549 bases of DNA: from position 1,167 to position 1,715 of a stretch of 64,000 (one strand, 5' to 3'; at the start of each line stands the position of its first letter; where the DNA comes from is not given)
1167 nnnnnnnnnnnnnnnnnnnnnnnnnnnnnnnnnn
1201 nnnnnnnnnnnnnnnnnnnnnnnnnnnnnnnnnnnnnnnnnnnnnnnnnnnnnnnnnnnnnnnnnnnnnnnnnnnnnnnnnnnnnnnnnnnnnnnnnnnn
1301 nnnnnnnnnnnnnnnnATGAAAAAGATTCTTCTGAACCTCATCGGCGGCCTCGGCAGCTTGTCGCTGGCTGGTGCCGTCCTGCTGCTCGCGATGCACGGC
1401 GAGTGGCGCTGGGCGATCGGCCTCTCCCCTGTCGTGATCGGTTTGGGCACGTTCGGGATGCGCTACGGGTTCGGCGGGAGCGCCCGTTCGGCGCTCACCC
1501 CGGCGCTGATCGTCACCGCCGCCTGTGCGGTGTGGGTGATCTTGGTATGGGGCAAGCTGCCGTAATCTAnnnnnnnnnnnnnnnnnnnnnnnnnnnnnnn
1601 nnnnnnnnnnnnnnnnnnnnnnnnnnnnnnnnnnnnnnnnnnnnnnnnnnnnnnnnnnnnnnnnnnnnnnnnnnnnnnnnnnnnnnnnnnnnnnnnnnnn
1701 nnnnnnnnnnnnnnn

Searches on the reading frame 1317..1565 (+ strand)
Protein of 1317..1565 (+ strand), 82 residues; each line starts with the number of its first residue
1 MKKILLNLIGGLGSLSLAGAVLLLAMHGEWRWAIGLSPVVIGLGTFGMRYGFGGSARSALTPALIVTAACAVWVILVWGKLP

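Call 43: search_protein_families(library=pfam, proteins=[window:1317-1565:+], max_evalue=0.01)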
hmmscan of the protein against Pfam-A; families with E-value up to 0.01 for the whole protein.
window:1317-1565:+ (82 aa): 0 families

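Call 83: search_protein_families(library=pfam, alignment_id=A5, max_evalue=0.01)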
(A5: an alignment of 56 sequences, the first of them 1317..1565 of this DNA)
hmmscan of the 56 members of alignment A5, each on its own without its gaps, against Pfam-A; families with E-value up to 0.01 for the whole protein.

A. member 1, window:1317-1565:+ (82 aa): 0 families

B. families by the number of members that match (of 56 scanned): 29 families (the first 25 are shown)
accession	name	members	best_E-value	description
PF13384.12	HTH_23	2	1.3e-08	Homeodomain-like domain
PF02796.21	HTH_7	2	0.00051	Helix-turn-helix domain of resolvase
PF13551.12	HTH_29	2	0.0021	Winged helix-turn helix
PF00959.24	Phage_lysozyme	1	5.2e-40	Phage lysozyme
PF24746.1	DUF7694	1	2.9e-24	Domain of unknown function (DUF7694)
PF05876.18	GpA_ATPase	1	7.5e-19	Phage terminase large subunit gpA, ATPase domain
PF08281.18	Sigma70_r4_2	1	5.4e-13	Sigma-70, region 4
PF01381.28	HTH_3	1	8.6e-11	Helix-turn-helix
PF05100.17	Phage_tail_L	1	6.2e-08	Phage minor tail protein L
PF13518.12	HTH_28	1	5.2e-05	Helix-turn-helix domain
PF13560.12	HTH_31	1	5.9e-05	Helix-turn-helix domain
PF22943.2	HTH_68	1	0.00011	Putative helix-turn-helix domain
PF25209.1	Phage_capsid_4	1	0.00022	Phage capsid protein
PF14464.11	Prok-JAB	1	0.00024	Prokaryotic homologs of the JAB domain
PF10797.14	YhfT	1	0.00057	Protein of unknown function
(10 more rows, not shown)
